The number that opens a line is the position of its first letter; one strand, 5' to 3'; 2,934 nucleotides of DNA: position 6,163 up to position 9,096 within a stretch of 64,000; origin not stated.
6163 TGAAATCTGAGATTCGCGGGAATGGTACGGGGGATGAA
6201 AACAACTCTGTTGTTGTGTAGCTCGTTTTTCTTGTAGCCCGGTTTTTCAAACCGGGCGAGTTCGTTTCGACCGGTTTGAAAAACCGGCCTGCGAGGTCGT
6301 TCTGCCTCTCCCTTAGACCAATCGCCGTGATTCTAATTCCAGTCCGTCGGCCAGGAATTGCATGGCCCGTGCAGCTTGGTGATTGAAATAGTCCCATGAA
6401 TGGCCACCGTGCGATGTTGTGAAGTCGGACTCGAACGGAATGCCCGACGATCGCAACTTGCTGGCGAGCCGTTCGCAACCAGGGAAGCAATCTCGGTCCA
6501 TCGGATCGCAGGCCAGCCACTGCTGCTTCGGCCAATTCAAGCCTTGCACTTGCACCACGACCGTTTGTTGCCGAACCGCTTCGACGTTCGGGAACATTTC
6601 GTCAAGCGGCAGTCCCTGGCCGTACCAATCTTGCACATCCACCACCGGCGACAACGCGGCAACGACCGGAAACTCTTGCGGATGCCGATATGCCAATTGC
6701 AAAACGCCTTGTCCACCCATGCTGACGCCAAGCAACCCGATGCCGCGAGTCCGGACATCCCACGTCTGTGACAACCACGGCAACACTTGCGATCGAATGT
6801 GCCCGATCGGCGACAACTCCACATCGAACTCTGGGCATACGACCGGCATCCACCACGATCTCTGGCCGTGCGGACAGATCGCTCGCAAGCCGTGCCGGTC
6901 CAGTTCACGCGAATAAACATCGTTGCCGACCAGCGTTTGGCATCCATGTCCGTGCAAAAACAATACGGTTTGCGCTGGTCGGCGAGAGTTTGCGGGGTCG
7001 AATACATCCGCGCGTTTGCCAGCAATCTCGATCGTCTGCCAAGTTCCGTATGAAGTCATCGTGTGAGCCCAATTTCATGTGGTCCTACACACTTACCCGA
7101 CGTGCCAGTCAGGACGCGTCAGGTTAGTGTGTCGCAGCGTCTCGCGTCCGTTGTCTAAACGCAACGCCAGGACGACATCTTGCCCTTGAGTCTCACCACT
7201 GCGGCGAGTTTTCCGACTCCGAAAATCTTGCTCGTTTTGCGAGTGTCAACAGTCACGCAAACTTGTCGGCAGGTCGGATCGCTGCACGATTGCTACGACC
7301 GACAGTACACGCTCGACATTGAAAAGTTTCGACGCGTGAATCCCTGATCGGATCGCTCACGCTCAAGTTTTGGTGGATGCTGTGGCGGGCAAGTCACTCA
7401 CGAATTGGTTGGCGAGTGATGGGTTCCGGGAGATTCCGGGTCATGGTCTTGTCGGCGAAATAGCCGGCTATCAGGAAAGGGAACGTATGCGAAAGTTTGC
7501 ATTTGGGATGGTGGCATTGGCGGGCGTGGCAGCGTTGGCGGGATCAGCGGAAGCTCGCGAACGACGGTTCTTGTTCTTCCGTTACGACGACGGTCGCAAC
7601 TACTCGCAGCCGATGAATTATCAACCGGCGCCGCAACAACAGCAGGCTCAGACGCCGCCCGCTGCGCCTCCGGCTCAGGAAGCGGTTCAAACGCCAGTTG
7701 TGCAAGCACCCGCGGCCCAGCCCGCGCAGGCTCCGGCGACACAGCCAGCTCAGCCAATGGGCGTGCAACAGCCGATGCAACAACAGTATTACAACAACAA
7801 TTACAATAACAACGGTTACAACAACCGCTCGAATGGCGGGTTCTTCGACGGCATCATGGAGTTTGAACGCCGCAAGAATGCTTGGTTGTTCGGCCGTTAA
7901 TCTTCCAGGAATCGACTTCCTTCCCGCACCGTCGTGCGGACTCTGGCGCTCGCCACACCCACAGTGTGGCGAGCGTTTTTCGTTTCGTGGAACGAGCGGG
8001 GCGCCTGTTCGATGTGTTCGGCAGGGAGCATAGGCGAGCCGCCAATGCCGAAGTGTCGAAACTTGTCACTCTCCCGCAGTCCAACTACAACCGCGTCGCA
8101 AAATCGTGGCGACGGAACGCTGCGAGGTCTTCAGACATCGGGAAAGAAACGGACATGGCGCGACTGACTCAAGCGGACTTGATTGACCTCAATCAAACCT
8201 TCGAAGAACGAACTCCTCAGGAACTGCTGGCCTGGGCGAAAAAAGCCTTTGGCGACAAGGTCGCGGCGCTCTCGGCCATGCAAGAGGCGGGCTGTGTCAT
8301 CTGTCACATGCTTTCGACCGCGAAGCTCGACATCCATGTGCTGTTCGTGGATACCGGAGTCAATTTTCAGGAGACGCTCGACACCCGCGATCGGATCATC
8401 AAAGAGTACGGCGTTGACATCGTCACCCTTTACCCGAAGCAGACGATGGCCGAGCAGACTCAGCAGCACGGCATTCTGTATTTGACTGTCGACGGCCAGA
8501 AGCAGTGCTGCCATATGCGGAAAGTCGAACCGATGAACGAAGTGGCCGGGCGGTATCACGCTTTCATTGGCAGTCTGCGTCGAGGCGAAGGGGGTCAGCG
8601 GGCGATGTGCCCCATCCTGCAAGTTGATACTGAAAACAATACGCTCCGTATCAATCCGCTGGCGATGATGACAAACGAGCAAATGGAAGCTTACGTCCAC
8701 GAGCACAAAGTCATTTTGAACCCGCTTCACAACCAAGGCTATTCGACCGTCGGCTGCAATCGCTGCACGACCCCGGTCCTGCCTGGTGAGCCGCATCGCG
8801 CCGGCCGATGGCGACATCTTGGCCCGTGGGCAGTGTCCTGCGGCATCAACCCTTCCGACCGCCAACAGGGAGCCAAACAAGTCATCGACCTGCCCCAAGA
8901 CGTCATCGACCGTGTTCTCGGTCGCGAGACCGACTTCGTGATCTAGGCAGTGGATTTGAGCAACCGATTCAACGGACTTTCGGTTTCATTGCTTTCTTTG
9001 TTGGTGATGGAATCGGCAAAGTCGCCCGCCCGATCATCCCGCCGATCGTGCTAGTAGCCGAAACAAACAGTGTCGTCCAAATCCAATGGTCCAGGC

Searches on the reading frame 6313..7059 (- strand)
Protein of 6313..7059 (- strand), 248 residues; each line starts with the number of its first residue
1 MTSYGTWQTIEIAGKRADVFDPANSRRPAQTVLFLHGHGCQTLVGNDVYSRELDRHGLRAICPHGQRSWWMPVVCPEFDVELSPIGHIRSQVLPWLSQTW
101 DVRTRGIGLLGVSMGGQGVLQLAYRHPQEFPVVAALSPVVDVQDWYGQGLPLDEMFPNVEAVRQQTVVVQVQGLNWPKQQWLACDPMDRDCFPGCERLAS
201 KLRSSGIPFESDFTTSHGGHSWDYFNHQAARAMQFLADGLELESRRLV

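Call 8: search_protein_families(library=pfam, proteins=[window:6313-7059:-], max_evalue=0.001)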
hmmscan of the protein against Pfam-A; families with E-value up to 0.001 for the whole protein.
window:6313-7059:- (248 aa): 3 families
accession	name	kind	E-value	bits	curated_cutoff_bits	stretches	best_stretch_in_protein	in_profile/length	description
PF00756.26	Esterase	-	5.4e-13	49.7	22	1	88-232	98-247/251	Putative esterase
PF00326.27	Peptidase_S9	-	8.6e-07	29.1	22.6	1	95-238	54-208/213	Prolyl oligopeptidase family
PF02129.25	Peptidase_S15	-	3.5e-05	24.1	23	1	91-165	82-157/262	X-Pro dipeptidyl-peptidase (S15 family)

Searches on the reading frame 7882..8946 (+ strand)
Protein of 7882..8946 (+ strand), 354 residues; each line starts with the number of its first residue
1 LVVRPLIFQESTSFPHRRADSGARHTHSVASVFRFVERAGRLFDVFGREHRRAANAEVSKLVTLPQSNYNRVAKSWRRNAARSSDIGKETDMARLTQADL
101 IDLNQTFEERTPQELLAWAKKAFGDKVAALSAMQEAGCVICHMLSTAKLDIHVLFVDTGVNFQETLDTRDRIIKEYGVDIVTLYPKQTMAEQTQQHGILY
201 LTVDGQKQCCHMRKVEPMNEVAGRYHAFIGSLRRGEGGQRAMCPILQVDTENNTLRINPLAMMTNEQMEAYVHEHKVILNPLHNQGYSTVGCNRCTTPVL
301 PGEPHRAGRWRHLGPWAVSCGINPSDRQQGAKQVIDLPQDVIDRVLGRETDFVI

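Call 8: search_protein_families(library=pfam, proteins=[window:7882-8946:+], max_evalue=0.001)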
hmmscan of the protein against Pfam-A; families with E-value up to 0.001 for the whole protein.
window:7882-8946:+ (354 aa): 1 family
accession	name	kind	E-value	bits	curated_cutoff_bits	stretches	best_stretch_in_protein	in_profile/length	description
PF01507.26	PAPS_reduct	-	8.7e-36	124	22.5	1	133-298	8-175/175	Phosphoadenosine phosphosulfate reductase domain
